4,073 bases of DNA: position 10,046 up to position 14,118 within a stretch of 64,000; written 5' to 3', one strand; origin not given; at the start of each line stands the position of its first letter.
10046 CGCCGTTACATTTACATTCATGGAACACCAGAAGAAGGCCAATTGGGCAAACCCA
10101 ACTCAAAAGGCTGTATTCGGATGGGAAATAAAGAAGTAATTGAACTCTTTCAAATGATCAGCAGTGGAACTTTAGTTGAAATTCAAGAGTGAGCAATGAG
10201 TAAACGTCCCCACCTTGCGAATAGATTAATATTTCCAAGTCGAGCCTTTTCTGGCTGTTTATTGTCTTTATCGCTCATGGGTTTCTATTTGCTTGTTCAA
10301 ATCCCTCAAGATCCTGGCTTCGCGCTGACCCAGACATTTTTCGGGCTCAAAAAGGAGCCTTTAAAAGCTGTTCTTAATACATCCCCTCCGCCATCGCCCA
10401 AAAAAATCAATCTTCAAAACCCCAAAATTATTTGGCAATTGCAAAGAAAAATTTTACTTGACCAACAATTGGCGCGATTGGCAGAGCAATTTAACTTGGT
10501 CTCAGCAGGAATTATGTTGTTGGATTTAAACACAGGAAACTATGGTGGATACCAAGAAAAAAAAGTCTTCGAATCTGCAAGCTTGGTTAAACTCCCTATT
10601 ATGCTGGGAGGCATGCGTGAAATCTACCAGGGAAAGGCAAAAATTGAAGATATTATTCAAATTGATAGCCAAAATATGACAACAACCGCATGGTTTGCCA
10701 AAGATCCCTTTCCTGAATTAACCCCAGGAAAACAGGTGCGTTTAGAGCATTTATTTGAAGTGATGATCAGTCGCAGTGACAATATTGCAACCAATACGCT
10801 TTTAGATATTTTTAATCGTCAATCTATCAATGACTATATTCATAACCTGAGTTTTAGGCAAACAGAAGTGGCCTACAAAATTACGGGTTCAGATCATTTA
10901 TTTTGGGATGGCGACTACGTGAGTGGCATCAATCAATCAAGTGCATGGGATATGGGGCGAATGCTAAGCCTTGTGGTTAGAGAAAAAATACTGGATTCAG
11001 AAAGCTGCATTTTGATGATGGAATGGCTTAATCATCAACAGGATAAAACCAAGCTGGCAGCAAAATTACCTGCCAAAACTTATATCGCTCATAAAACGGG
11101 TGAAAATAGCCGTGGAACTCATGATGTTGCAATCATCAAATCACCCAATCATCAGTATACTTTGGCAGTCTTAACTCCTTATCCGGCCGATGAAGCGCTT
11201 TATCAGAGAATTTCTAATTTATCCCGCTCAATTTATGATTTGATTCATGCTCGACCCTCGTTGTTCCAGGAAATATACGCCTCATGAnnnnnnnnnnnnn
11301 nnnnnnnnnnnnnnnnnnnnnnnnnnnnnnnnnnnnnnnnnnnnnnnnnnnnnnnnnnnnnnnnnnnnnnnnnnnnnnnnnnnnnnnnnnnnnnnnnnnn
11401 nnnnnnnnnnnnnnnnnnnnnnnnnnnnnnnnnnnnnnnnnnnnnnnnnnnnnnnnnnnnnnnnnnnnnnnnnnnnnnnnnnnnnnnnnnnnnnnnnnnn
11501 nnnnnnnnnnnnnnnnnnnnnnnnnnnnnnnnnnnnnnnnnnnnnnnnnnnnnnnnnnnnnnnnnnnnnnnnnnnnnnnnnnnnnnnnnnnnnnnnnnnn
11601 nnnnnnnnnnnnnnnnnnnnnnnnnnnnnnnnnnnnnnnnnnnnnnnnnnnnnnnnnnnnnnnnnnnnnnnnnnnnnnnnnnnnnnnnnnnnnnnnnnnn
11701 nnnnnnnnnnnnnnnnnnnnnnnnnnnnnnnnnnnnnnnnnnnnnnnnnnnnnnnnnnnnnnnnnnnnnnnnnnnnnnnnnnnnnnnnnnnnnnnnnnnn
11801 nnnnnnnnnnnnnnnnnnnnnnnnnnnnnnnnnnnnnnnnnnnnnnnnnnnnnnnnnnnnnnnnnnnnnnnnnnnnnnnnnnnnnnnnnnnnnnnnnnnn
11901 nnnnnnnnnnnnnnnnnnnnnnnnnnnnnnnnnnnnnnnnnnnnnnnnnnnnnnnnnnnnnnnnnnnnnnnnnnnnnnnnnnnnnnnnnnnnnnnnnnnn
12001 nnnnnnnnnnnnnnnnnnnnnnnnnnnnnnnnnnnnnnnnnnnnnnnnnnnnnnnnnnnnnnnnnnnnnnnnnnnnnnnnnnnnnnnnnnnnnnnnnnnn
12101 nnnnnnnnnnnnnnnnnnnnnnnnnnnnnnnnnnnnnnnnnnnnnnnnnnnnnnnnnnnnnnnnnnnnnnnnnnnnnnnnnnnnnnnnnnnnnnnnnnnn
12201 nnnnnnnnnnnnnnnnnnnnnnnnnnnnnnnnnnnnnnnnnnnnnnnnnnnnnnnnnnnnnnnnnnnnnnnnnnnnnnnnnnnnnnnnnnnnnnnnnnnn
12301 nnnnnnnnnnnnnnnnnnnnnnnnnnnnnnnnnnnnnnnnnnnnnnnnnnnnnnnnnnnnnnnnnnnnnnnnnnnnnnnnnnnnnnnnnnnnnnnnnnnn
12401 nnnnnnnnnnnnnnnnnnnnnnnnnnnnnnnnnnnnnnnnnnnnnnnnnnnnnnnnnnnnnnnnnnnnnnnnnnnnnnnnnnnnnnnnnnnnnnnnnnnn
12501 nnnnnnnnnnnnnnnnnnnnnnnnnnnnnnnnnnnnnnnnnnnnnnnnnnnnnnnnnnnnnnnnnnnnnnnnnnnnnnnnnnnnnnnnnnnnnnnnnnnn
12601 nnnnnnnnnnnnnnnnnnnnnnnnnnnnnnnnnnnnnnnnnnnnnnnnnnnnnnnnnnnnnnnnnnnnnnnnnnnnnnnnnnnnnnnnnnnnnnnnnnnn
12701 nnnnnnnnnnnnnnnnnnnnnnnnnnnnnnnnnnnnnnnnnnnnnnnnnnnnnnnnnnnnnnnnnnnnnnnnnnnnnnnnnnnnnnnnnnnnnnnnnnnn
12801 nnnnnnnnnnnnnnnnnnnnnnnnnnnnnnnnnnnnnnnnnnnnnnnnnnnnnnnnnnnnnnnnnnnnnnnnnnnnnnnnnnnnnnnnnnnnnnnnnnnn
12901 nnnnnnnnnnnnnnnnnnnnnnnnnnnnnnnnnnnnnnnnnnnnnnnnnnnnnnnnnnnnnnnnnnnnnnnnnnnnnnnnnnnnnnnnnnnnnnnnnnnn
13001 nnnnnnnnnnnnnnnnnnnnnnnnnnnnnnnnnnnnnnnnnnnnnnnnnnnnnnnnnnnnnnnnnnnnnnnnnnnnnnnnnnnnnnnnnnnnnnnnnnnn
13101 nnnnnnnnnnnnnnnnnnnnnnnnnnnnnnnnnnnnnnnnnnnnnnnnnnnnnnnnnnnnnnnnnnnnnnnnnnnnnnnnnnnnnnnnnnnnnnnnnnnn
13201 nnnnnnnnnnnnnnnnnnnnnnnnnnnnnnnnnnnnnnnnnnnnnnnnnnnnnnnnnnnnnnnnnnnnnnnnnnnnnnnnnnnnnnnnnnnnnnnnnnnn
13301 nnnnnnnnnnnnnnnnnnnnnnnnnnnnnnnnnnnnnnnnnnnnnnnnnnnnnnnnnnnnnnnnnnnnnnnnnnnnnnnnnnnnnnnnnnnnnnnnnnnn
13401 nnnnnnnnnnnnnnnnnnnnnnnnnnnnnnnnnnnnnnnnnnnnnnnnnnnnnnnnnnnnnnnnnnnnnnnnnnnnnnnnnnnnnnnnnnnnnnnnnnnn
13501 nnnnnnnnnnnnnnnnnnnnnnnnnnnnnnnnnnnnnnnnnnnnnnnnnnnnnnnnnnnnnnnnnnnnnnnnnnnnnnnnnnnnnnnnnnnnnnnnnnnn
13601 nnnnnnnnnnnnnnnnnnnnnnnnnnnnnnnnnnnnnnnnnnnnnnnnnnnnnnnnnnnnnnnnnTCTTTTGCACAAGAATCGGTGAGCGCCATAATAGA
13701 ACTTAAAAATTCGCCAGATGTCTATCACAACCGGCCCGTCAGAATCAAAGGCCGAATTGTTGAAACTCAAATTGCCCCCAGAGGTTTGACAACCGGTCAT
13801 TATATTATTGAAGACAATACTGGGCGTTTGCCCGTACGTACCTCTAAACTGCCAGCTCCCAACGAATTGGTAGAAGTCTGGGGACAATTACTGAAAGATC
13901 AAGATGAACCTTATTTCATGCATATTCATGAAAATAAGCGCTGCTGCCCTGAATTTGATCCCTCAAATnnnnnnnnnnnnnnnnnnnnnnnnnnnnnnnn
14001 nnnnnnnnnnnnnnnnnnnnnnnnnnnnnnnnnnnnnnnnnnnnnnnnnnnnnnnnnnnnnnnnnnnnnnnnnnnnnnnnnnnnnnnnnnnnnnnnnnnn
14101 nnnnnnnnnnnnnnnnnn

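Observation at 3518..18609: Tightly packed Ser/Thr-kinase / PP2C / FHA signalling genes interleaved with peptidoglycan-remodelling enzymes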

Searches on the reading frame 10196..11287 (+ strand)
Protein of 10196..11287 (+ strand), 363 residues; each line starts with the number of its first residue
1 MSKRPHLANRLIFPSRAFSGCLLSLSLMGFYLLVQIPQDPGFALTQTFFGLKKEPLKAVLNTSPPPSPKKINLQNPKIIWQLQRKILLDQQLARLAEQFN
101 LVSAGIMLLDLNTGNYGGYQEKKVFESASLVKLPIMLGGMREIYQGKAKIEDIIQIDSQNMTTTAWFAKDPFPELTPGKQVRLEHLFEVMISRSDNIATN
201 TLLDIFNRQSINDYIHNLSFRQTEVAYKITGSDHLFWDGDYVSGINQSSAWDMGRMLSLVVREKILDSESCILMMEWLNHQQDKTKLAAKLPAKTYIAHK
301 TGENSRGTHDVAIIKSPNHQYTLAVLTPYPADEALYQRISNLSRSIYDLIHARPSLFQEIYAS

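Call 3: search_protein_families(library=pfam, proteins=[window:10196-11287:+], max_evalue=0.01)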
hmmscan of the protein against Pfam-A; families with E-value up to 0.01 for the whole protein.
window:10196-11287:+ (363 aa): 2 families
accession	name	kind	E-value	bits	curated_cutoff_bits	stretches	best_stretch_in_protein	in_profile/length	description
PF13354.11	Beta-lactamase2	-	5.1e-44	150.6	22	1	105-327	1-214/214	Beta-lactamase enzyme family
PF00768.25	Peptidase_S11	-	0.0013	18.7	27.6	1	101-263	10-168/239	D-alanyl-D-alanine carboxypeptidase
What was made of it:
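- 10196..11287 (+): Membrane-anchored class-A beta-lactamase-fold serine enzyme of the PBP-A type. Inferred to be a DD-peptidase rather than a beta-lactamase. Beta-lactamase2 E 5e-44 (call 3).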

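Call 19: search_protein_families(library=ncbifam, proteins=[window:10196-11287:+], max_evalue=0.001)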
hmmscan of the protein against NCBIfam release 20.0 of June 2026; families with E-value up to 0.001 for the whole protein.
window:10196-11287:+ (363 aa): 24 families
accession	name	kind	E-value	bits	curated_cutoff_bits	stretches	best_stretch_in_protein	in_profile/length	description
NF033103.1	bla_class_A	equivalog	1.2e-25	90.2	200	1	103-328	12-233/257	class A beta-lactamase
NF012099.1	SubclassA2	equivalog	2e-22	79.7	320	1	104-350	17-270/275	class A beta-lactamase, subclass A2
NF000447.2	bla-A_Chryseo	exception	1.4e-12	47.4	510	1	84-349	18-289/292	CGA/CIA family class A beta-lactamase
NF000390.2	blaVEB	exception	9.4e-11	41.3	670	1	125-322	64-265/299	VEB family extended-spectrum class A beta-lactamase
NF033098.1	bla_CblA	exception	3.9e-10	39.3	625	1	112-349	49-294/296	CblA family class A beta-lactamase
NF000389.2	blaPER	exception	1.8e-08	33.9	650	1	125-305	67-244/308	PER family extended-spectrum class A beta-lactamase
NF000481.1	carbeni_gen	exception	3.3e-08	33.4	430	1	103-326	37-254/284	CARB/PSE/RTG family carbenicillin-hydrolyzing class A beta-lactamase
NF012167.0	classA_firm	exception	6.3e-08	32.4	427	1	94-337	4-239/255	class A beta-lactamase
NF041445.1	blaRATA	exception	6.7e-08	32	660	1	87-305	27-243/302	RATA family class A beta-lactamase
NF050797.1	blaCESS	exception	1.5e-06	27.8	525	1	104-329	51-269/296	CESS family extended-spectrum class A beta-lactamase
NF040659.1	blaBOR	exception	6.7e-06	25.6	620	1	177-315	123-260/305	BOR family class A beta-lactamase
NF033867.1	blaPAU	exception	1.5e-05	24.5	640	1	104-338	49-275/293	PAU family class A beta-lactamase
NF040780.1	blaHBL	exception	2.3e-05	24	580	1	90-315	40-258/304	HBL family class A beta-lactamase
NF033466.0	blaRCP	exception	4.9e-05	22.6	600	1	88-318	34-256/293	RCP family class A beta-lactamase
NF000480.2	PSE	exception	0.0001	21.9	580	1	102-325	38-254/288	PSE family carbenicillin-hydrolyzing class A beta-lactamase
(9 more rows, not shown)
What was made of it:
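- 10196..11287 (+): All NCBIfam lactamase hits are far below cut-off (call 19).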

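Call 29: search_solved_structures(query=window:10196-11287:+, max_evalue=0.00001, show_alignments=1)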
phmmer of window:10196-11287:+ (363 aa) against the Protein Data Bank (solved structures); distinct sequences matched with E-value up to 0.00001: 21.
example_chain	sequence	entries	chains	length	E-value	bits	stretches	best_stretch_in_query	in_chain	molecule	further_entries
4ewf_A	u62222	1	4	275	1.5e-13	53.7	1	122-345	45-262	Beta-lactamase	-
2j9o_A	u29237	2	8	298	7.7e-12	48.1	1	88-349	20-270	TLL2115 PROTEIN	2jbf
2j7v_A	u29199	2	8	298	8.1e-12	48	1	88-349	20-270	TLL2115 PROTEIN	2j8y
8eo7_A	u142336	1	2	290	5.3e-11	45.3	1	103-349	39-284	beta-lactamase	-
8eo5_A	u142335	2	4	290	1.1e-10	44.3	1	103-349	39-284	LRA-5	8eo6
5tfq_A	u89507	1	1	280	5.8e-10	41.9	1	89-351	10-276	Beta-lactamase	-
6txd_A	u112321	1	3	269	3e-09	39.6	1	88-325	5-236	Beta lactamase (GNCA4-12)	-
6tww_A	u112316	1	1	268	3.6e-09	39.3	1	88-322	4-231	Beta-Lactamase (GNCA4)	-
6v4w_A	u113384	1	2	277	6.1e-09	38.6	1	104-336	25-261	Beta-lactamase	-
1e25_A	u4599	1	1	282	1e-08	37.8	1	125-323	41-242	EXTENDED-SPECTRUM BETA-LACTAMASE PER-1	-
6dgu_B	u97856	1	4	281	1.5e-08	37.3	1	125-322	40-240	Beta-lactamase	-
4d2o_A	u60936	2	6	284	1.5e-08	37.2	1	125-322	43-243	PER-2 BETA-LACTAMASE | Beta-lactamase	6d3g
5fqi_A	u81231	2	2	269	1.7e-08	37.1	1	88-324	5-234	GNCA4 LACTAMASE W229D AND F290W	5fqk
5fqq_A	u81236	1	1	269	2.1e-08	36.8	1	88-324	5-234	GNCA4 LACTAMASE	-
6ty6_A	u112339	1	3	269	3.1e-08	36.2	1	88-325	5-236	Beta lactamase (GNCA4-2)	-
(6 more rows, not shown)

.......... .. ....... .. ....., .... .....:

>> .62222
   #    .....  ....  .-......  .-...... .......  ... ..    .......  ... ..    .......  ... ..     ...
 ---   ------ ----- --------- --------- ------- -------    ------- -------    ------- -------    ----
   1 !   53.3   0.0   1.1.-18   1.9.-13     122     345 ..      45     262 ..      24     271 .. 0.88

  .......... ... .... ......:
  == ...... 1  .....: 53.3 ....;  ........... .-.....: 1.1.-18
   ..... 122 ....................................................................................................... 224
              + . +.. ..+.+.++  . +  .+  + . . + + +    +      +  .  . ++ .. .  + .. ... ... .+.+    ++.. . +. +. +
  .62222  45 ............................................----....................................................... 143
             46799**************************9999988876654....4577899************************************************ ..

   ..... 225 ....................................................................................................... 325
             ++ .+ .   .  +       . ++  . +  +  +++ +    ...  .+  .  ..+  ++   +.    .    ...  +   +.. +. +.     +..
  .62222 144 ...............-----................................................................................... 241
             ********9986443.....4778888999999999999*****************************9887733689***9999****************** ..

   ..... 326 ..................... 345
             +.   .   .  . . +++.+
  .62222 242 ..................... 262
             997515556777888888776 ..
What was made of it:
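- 10196..11287 (+): Solved relatives are 4EWF and Tll2115 (2J7V/2J9O) (call 29).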

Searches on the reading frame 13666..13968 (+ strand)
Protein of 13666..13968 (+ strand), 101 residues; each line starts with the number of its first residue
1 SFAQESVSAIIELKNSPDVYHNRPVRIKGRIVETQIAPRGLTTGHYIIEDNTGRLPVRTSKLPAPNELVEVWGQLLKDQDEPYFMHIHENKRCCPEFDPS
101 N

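Call 36: search_protein_families(library=pfam, proteins=[window:13666-13968:+], max_evalue=1)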
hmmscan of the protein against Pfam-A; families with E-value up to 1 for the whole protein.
window:13666-13968:+ (101 aa): 0 families

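Call 50: search_protein_representatives(protein=window:13666-13968:+)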
Query: 101 residues. Proteins with E-value up to 0.001 (for the whole library): 16; up to 1e-10: 5; up to 1e-30: 2. The best 16 are listed.
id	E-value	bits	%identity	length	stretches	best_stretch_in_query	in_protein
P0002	2.5e-49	181.7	81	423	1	2-97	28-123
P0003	5.0e-41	155.0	68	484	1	3-98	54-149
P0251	8.5e-12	61.1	45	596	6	35-63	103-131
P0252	2.6e-11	59.5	32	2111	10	33-84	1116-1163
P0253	3.2e-11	59.2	41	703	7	35-62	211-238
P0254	3.4e-07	46.3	41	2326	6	31-62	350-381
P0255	3.5e-07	46.3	32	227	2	8-82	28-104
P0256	5.9e-07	45.5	39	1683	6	26-63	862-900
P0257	7.0e-06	42.1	32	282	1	9-87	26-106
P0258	8.4e-05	38.6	36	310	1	3-92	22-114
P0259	1.3e-04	38.0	31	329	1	9-91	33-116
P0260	1.9e-04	37.5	46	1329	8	36-63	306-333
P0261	2.5e-04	37.1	44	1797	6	36-62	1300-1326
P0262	3.5e-04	36.7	37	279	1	9-83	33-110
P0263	4.2e-04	36.4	32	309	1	8-92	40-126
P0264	4.5e-04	36.3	32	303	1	3-89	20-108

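Call 62: search_protein_families(library=pfam, proteins=[P0255, P0257, P0258, P0259, P0262, P0263, P0264, P0251], max_evalue=0.01)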
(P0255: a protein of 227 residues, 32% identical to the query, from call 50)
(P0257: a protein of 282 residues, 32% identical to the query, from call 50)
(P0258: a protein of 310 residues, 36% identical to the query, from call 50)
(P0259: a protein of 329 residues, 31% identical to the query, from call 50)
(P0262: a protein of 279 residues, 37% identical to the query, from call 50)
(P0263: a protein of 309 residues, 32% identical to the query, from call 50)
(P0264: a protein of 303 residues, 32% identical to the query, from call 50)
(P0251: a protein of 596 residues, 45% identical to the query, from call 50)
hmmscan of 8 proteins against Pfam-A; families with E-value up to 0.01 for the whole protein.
P0255 (227 aa): 2 families
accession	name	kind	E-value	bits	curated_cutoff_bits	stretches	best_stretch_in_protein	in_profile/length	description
PF03100.22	CcmE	-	0.0012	19.6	24.6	0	139-195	7-62/99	CcmE domain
PF10698.15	DUF2505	-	0.0024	18.4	26.9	0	154-190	86-122/158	Protein of unknown function (DUF2505)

P0257 (282 aa): 2 families
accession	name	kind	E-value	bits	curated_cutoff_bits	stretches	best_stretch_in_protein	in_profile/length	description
PF00498.31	FHA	-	7.1e-09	36.4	20.7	1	206-272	2-67/67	FHA domain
PF16697.10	Yop-YscD_cpl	-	2.4e-06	28.2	33.2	1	188-280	2-92/94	Inner membrane component of T3SS, cytoplasmic domain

P0258 (310 aa): 2 families
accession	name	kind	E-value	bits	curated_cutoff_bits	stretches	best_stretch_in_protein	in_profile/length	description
PF00498.31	FHA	-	4.3e-13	49.9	20.7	1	232-296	2-65/67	FHA domain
PF16697.10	Yop-YscD_cpl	-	1.6e-10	41.6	33.2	1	214-306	2-92/94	Inner membrane component of T3SS, cytoplasmic domain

P0259 (329 aa): 5 families
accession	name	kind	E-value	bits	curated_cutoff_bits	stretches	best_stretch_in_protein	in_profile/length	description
PF00498.31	FHA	-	1.3e-13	51.6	20.7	1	247-319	3-67/67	FHA domain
PF16697.10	Yop-YscD_cpl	-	3e-09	37.4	33.2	1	225-328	1-93/94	Inner membrane component of T3SS, cytoplasmic domain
PF14446.12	Prok-RING_1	-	0.00012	22.4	29.1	1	172-195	5-28/54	Prokaryotic RING finger family 1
PF01155.25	HypA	-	0.0012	19.3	28.9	1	171-203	70-102/112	Hydrogenase/urease nickel incorporation, metallochaperone, hypA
PF01667.23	Ribosomal_S27e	-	0.003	17.7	24.5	1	174-204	13-43/55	Ribosomal protein S27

P0262 (279 aa): 2 families
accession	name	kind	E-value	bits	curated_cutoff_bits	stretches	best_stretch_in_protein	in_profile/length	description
PF00498.31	FHA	-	1.4e-13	51.5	20.7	1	208-270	2-67/67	FHA domain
PF16697.10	Yop-YscD_cpl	-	4.6e-11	43.3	33.2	1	190-276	1-90/94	Inner membrane component of T3SS, cytoplasmic domain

P0263 (309 aa): 2 families
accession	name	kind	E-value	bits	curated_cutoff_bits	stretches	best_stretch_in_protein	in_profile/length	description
PF00498.31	FHA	-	1.9e-11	44.6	20.7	1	232-298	2-67/67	FHA domain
PF16697.10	Yop-YscD_cpl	-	5.5e-11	43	33.2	1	214-307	2-93/94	Inner membrane component of T3SS, cytoplasmic domain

P0264 (303 aa): 2 families
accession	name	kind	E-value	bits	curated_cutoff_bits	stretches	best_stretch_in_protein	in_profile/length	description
PF00498.31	FHA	-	4.8e-10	40.2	20.7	1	227-293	2-67/67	FHA domain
PF16697.10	Yop-YscD_cpl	-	2.2e-09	37.9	33.2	1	208-300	1-91/94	Inner membrane component of T3SS, cytoplasmic domain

P0251 (596 aa): 4 families
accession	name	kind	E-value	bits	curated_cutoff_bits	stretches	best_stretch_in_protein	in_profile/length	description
PF18676.6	MBG_2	-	1.7e-152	496.7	25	7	446-518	1-71/72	MBG domain (YGX type)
PF00017.30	SH2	-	1.8e-09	38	21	0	413-449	19-54/77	SH2 domain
PF17834.7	GHD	-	3.2e-05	24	34.5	0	32-65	22-55/57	Beta-sandwich domain in beta galactosidase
PF24328.1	DUF7498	-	0.00052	21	27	0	134-199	12-77/97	Domain of unknown function (DUF7498)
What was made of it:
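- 13585..14991 (+): Transmembrane adaptor: signal peptide, conserved roughly 100-residue ectodomain of unknown fold, membrane helix, two cytoplasmic FHA domains. The ectodomain has 16 relatives in 1.8 billion representatives; of the eight scanned, six are small ectodomain + FHA proteins (calls 50, 62).
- Tried and rejected: The only hint is a sub-threshold CcmE (OB-type) hit in a second region of one distant relative (call 62).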
